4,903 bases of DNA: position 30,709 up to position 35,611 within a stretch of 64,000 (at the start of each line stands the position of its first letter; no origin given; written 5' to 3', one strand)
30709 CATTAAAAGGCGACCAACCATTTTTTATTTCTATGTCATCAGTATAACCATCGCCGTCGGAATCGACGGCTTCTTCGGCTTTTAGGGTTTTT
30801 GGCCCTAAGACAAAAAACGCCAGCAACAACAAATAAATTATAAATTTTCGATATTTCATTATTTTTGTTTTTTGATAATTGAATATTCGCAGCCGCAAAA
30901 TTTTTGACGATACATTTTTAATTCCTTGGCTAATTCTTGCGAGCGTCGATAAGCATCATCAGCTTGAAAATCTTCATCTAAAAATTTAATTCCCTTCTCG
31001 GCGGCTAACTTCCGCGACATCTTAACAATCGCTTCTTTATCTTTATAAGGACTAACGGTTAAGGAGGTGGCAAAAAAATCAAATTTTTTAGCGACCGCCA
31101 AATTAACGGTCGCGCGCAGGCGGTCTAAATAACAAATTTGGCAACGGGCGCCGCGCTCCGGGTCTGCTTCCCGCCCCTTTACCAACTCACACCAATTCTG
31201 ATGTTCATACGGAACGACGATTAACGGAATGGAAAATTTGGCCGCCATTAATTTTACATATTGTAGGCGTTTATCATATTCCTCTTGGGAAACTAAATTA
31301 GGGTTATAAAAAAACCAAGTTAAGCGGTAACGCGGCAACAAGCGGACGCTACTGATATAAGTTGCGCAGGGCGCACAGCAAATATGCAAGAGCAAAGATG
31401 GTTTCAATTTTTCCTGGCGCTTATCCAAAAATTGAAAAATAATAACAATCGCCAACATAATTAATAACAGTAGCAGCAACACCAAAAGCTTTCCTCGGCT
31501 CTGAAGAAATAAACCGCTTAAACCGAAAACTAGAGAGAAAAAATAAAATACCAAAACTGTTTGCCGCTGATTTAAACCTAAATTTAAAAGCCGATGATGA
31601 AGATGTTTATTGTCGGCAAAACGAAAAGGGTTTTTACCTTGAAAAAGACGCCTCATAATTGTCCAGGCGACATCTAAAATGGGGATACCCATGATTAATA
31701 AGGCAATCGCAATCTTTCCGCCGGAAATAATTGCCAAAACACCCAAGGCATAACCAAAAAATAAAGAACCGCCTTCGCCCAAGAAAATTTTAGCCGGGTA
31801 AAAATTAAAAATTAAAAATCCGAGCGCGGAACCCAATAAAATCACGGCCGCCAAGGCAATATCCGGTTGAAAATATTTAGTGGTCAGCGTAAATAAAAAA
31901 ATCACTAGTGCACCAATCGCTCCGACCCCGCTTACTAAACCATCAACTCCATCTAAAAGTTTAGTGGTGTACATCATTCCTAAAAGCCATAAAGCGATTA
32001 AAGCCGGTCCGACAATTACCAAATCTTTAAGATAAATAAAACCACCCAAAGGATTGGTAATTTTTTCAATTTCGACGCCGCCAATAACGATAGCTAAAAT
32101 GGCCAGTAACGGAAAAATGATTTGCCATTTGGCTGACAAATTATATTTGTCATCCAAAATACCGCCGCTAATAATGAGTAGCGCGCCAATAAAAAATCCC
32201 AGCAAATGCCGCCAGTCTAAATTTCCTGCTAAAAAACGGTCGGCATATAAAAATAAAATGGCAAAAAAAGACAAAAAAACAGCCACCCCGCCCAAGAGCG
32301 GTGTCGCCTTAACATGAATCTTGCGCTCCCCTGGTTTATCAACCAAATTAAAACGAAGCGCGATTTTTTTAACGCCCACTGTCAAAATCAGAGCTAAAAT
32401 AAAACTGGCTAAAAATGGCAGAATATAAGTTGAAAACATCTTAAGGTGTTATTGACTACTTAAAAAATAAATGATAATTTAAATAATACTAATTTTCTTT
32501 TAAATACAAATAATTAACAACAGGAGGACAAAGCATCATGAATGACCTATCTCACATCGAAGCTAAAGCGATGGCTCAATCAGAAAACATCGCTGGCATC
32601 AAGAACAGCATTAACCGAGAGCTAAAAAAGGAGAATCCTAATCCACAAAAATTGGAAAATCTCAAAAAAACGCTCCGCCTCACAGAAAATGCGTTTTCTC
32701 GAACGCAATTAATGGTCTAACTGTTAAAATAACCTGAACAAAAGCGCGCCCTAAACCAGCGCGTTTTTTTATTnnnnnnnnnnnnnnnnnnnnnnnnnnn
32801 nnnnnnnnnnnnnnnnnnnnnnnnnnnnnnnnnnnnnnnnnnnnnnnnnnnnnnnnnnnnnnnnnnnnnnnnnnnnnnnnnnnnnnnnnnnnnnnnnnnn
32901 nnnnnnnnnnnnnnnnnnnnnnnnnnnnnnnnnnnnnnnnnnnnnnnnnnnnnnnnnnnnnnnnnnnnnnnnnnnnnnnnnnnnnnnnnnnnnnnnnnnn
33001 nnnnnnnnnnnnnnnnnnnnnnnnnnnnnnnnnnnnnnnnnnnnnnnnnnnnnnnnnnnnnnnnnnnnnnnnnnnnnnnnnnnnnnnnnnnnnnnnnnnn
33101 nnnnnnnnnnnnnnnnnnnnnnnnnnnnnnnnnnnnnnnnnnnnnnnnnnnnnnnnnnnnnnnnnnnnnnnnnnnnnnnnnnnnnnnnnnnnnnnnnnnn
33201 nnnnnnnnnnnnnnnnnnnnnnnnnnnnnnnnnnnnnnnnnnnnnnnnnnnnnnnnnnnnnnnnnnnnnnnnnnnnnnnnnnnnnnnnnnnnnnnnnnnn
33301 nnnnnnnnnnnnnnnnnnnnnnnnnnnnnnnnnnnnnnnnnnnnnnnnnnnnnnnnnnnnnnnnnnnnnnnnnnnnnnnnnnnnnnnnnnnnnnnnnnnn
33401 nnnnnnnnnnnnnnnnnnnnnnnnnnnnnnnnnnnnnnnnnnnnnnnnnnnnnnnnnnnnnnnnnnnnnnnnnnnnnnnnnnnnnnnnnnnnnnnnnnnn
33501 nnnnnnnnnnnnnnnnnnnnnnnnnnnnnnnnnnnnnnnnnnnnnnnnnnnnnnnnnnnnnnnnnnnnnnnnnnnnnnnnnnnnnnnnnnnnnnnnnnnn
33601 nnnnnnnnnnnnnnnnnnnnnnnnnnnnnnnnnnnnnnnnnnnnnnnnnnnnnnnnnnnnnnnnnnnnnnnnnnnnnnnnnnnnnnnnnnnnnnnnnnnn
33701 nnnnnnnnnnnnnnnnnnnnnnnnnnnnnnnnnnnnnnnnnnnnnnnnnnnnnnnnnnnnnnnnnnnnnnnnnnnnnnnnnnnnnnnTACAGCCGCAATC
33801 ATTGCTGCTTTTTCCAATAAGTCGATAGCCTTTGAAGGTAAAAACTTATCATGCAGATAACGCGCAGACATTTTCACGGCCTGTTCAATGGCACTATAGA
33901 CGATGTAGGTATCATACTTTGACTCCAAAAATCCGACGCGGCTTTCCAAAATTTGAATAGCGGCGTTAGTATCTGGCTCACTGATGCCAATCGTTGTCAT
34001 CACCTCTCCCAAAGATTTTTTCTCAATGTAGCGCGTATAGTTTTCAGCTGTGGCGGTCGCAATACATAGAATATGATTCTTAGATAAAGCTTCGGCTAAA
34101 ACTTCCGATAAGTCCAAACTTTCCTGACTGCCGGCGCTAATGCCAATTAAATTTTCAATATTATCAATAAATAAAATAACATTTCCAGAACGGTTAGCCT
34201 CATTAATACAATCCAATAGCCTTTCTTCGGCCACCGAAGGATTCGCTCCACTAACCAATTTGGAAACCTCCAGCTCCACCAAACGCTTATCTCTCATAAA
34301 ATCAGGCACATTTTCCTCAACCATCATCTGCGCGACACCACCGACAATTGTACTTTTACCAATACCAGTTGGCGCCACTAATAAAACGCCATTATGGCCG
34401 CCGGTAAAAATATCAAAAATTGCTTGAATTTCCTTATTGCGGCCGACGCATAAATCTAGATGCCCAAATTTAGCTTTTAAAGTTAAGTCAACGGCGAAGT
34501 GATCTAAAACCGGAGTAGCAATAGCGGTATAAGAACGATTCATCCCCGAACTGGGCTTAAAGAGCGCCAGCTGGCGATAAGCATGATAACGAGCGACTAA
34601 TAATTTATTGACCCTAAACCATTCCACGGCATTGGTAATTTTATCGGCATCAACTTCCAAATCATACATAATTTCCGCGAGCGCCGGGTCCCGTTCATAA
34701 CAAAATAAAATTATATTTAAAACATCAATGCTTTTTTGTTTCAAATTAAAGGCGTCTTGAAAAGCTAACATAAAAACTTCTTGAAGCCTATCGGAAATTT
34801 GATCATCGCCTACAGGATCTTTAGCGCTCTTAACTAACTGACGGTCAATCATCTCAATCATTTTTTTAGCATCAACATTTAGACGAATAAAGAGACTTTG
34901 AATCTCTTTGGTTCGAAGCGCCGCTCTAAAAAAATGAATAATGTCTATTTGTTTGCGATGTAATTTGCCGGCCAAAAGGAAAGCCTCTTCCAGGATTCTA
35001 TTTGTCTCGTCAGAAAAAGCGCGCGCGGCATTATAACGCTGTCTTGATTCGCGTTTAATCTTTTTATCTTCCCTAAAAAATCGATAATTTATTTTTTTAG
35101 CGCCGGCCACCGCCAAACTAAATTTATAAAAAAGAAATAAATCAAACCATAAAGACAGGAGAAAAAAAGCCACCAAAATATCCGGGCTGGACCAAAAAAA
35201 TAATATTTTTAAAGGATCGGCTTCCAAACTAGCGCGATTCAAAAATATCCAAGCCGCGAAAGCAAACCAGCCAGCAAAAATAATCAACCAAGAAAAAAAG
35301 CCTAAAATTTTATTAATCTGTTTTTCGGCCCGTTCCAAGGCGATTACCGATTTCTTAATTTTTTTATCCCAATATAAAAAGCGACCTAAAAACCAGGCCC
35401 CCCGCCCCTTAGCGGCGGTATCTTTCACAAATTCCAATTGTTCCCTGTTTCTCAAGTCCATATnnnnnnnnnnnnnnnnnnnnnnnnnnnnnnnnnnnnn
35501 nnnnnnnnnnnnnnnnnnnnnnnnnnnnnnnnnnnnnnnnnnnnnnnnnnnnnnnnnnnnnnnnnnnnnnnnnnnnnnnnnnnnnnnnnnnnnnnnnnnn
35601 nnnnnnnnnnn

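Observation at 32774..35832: Two-gene operon: small polytopic membrane protein + membrane-anchored ClpA/B-like double AAA+ ATPase with a hydrolysis-dead-looking D1 ring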

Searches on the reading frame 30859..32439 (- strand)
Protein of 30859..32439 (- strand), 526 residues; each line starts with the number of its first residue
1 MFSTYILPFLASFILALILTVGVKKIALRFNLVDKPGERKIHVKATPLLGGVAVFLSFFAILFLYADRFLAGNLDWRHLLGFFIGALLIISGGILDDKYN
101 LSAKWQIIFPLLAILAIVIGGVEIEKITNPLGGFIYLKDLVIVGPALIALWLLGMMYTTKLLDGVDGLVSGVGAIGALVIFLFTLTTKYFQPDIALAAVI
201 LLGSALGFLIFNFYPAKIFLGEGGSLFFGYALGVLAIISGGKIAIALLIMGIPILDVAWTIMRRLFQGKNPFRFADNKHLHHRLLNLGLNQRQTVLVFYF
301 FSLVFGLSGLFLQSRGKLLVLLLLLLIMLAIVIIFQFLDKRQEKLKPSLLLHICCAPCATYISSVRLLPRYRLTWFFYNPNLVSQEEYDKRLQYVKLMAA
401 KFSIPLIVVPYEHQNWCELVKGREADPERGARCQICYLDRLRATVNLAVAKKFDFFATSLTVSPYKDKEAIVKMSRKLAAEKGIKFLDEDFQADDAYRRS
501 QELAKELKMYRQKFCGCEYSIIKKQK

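Call 53: search_protein_families(library=pfam, proteins=[window:30859-32439:-], max_evalue=1)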
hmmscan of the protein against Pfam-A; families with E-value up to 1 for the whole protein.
window:30859-32439:- (526 aa): 2 families
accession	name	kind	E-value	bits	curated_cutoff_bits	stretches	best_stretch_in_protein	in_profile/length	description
PF02677.20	QueH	-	2.2e-56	191.2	23.5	1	349-521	1-173/175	Epoxyqueuosine reductase QueH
PF00953.26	Glycos_transf_4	-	6.9e-27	94.8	27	1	80-239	2-159/160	Glycosyl transferase family 4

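Call 54: search_protein_families(library=ncbifam, proteins=[window:30859-32439:-], max_evalue=0.00001)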
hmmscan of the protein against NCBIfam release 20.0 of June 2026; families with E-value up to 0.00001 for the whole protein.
window:30859-32439:- (526 aa): 3 families
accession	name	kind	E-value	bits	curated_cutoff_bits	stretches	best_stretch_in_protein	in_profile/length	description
TIGR02380.1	ECA_wecA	exception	5.4e-37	127.7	326.05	1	9-335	4-330/346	UDP-N-acetylglucosamine--undecaprenyl-phosphate N-acetylglucosaminephosphotransferase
NF053644.1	MraY_archaea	equivalog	3.8e-22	79.1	450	1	140-308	178-338/340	pseudomurein biosynthesis MraY family phospho-N-acetylmuramoyl-pentapeptide-transferase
TIGR00445.1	mraY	equivalog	1.8e-18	67.1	192.05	1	23-310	12-315/321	phospho-N-acetylmuramoyl-pentapeptide-transferase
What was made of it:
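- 30859..32439 (-): Conserved downstream neighbour: a WecA-like polyprenyl-phosphate HexNAc-1-P transferase (Glycos_transf_4) fused to QueH. Calls 53 and 54.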

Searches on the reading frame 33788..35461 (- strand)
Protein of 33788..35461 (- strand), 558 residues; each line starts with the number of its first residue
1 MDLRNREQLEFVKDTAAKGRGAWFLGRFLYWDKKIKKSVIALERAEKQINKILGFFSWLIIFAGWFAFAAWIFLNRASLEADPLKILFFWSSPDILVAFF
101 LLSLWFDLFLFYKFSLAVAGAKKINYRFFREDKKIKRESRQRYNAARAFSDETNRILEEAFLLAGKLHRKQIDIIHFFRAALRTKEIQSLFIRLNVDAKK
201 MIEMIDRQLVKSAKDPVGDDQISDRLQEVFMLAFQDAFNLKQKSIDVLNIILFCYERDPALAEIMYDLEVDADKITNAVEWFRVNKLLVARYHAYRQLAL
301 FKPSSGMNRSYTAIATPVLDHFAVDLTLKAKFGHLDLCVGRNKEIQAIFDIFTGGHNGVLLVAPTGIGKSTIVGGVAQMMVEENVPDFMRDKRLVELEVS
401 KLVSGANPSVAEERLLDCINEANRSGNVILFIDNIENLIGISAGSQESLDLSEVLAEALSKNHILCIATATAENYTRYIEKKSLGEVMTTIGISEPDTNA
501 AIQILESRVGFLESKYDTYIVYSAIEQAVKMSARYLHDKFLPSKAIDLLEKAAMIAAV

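Call 8: find_homologous_proteins(query=window:33788-35461:-, max_evalue=0.00001)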
Query seq(558 aa) (558 aa): 720 proteins with E <= 0.00001 among 8000 candidates; the best 120 are listed.
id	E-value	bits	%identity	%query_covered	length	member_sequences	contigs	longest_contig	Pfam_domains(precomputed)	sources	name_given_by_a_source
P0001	0.0e+0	1227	100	100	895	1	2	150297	PF02861.26,PF07724.21,PF12775.14,PF00004.36,PF13401.13,PF20703.4,PF17871.8,PF07728.21,PF10431.16,PF13191.13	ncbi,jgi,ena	ncbi:MAG: ATP-dependent Clp protease ATP-binding subunit [Patescibacteria group bacterium]|jgi:ATP-d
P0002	0.0e+0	1183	97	100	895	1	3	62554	PF02861.26,PF07724.21,PF12775.14,PF00004.36,PF20703.4,PF17871.8,PF07728.21,PF10431.16,PF13191.13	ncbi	-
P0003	0.0e+0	1175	95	100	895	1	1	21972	PF02861.26,PF07724.21,PF12775.14,PF00004.36,PF13401.13,PF20703.4,PF17871.8,PF07728.21,PF10431.16,PF13191.13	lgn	-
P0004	0.0e+0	1172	95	100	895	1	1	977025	PF02861.26,PF07724.21,PF12775.14,PF00004.36,PF13401.13,PF20703.4,PF17871.8,PF07728.21,PF10431.16,PF13191.13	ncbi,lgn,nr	ncbi:MAG: ATP-dependent Clp protease ATP-binding subunit [Candidatus Falkowbacteria bacterium]|nr:MA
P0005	0.0e+0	1118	90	100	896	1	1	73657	PF02861.26,PF07724.21,PF00004.36,PF20703.4,PF17871.8,PF07728.21,PF10431.16,PF13191.13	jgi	jgi:ATP-dependent Clp protease ATP-binding subunit ClpC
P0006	0.0e+0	1111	91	100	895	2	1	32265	PF02861.26,PF07724.21,PF00004.36,PF13401.13,PF20703.4,PF17871.8,PF13238.13,PF07728.21,PF10431.16,PF13191.13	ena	-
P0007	0.0e+0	1111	89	100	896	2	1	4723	PF02861.26,PF07724.21,PF00004.36,PF20703.4,PF17871.8,PF13238.13,PF07728.21,PF10431.16,PF13191.13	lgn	-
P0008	0.0e+0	1086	88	99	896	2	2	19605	PF13173.13,PF02861.26,PF00004.36,PF13401.13,PF20703.4,PF17871.8,PF13238.13,PF07728.21,PF13191.13,PF07724.21,PF12775.14,PF10431.16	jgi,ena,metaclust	metaclust:\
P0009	0.0e+0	1021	82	100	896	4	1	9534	PF02861.26,PF07724.21,PF12775.14,PF00004.36,PF13401.13,PF20703.4,PF17871.8,PF07728.21,PF10431.16,PF13191.13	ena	-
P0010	3.1e-271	919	74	100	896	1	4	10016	PF02861.26,PF00158.33,PF07724.21,PF12775.14,PF00004.36,PF20703.4,PF17871.8,PF07728.21,PF10431.16,PF13191.13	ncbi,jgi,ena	jgi:ATP-dependent Clp protease ATP-binding subunit ClpC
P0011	1.8e-270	916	72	100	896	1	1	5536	PF02861.26,PF00004.36,PF13401.13,PF20703.4,PF17871.8,PF07728.21,PF13191.13,PF00158.33,PF07724.21,PF12775.14,PF01078.28,PF10431.16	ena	-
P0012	1.7e-263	893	71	100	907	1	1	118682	PF13173.13,PF20030.6,PF13555.13,PF00004.36,PF13401.13,PF20703.4,PF17871.8,PF13238.13,PF05673.20,PF07728.21,PF13191.13,PF00158.33,PF07724.21,PF12775.14,PF01078.28,PF10431.16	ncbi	-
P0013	1.9e-263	893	72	100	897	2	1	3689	PF02861.26,PF20030.6,PF13604.13,PF00004.36,PF13401.13,PF20703.4,PF17871.8,PF07728.21,PF13191.13,PF07724.21,PF12775.14,PF10431.16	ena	-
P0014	1.1e-262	890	71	100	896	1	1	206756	PF02861.26,PF00158.33,PF07724.21,PF12775.14,PF00004.36,PF17871.8,PF07728.21,PF10431.16,PF13191.13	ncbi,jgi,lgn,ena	ncbi:MAG: ATP-dependent Clp protease ATP-binding subunit [Patescibacteria group bacterium]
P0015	5.2e-256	868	69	100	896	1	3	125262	PF02861.26,PF20030.6,PF00004.36,PF13401.13,PF20703.4,PF17871.8,PF01637.25,PF07728.21,PF13191.13,PF00158.33,PF07724.21,PF12775.14,PF10431.16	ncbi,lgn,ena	-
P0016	7.6e-247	838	67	99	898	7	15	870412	PF02861.26,PF20030.6,PF00158.33,PF07724.21,PF12775.14,PF00004.36,PF20703.4,PF17871.8,PF07728.21,PF10431.16,PF13191.13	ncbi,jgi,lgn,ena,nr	ncbi:MAG: AAA family ATPase [Patescibacteria group bacterium]|jgi:ATP-dependent Clp protease ATP-bin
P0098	4.1e-215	733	59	99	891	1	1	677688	PF02861.26,PF20030.6,PF13555.13,PF00004.36,PF13401.13,PF20703.4,PF17871.8,PF07728.21,PF13191.13,PF00158.33,PF07724.21,PF12775.14,PF10431.16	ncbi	-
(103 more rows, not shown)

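Call 14: find_encoding_contigs(protein=P0001, flank=10000, max_places=2)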
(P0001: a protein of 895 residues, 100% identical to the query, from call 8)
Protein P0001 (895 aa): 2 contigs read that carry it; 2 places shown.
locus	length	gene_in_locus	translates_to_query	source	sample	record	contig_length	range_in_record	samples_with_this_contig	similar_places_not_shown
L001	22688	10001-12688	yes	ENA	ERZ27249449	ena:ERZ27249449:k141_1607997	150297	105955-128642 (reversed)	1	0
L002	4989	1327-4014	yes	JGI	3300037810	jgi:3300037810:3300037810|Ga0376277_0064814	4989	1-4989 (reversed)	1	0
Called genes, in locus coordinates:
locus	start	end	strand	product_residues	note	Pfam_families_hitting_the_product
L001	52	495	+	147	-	PF03592:Terminase_2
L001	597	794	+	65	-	PF12728:HTH_17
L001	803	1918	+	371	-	PF14659:Phage_int_SAM_3, PF00589:Phage_integrase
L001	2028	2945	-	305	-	PF00551:Formyl_trans_N, PF02911:Formyl_trans_C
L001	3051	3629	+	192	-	PF09335:VTT_dom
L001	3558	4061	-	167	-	PF01327:Pep_deformylase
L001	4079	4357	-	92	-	-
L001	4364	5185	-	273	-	PF02900:LigB, PF01875:Memo (weak)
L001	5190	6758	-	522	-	-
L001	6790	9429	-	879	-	PF02861:Clp_N, PF23569:NBD_SMAX1, PF00004:AAA, PF17871:AAA_lid_9, PF07724:AAA_2, PF00004:AAA, PF07728:AAA_5, PF10431:ClpB_D2-small, +7 more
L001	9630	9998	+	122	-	-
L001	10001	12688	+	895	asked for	PF02861:Clp_N, PF20703:nSTAND1 (weak), PF00004:AAA, PF17871:AAA_lid_9, PF00004:AAA, PF07724:AAA_2, PF07728:AAA_5, PF10431:ClpB_D2-small, +3 more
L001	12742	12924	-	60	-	-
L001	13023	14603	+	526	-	PF00953:Glycos_transf_4, PF02677:QueH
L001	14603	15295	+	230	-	PF03734:YkuD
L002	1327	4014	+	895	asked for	PF02861:Clp_N, PF20703:nSTAND1 (weak), PF00004:AAA, PF17871:AAA_lid_9, PF00004:AAA, PF07724:AAA_2, PF07728:AAA_5, PF10431:ClpB_D2-small, +3 more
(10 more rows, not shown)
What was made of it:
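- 34559..35017 (-): Clp_N-like helical N-domain (about aa 149-301). Precomputed Pfam Clp_N hit (call 14).
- On Clp/Hsp100 class I (double-ring AAA+): It does carry a precomputed Clp_N hit (call 14).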

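Call 72: find_encoding_contigs(protein=P0016, flank=4000, max_places=1)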
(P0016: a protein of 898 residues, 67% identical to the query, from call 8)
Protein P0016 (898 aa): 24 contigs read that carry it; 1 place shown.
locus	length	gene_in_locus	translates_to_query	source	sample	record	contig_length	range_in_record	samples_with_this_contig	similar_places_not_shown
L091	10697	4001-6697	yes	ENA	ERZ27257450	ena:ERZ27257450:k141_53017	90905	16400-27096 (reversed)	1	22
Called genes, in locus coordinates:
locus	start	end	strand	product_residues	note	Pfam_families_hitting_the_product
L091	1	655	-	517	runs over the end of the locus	-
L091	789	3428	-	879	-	PF02861:Clp_N, PF23569:NBD_SMAX1, PF00004:AAA, PF17871:AAA_lid_9, PF07724:AAA_2, PF00004:AAA, PF07728:AAA_5, PF10431:ClpB_D2-small, +7 more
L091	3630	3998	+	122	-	-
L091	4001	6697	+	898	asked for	PF02861:Clp_N (weak), PF20703:nSTAND1 (weak), PF00004:AAA, PF17871:AAA_lid_9, PF00004:AAA, PF07724:AAA_2, PF07728:AAA_5, PF10431:ClpB_D2-small, +4 more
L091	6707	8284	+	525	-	PF00953:Glycos_transf_4, PF02677:QueH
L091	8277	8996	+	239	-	PF18884:TSP3_bac (faint), PF03734:YkuD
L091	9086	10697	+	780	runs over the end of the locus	PF09826:Beta_propel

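Call 73: find_encoding_contigs(protein=P0098, flank=4000, max_places=1)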
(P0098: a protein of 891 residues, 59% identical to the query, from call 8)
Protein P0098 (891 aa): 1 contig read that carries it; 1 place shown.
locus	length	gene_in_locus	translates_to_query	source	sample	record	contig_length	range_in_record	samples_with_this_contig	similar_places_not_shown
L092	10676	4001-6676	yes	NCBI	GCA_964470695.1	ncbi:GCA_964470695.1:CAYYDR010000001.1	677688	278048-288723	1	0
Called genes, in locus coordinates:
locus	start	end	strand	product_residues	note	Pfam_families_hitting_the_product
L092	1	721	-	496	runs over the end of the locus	-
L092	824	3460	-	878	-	PF02861:Clp_N, PF23569:NBD_SMAX1, PF00004:AAA, PF17871:AAA_lid_9, PF07724:AAA_2, PF00004:AAA, PF07728:AAA_5, PF10431:ClpB_D2-small, +6 more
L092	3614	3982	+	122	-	-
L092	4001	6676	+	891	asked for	PF02861:Clp_N, PF13191:AAA_16 (weak), PF00004:AAA (weak), PF17871:AAA_lid_9, PF00004:AAA (weak), PF07724:AAA_2, PF07728:AAA_5, PF10431:ClpB_D2-small, +6 more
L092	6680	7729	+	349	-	PF00953:Glycos_transf_4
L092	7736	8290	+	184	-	PF02677:QueH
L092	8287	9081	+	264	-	PF18884:TSP3_bac (faint), PF03734:YkuD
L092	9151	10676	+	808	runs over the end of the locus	PF09826:Beta_propel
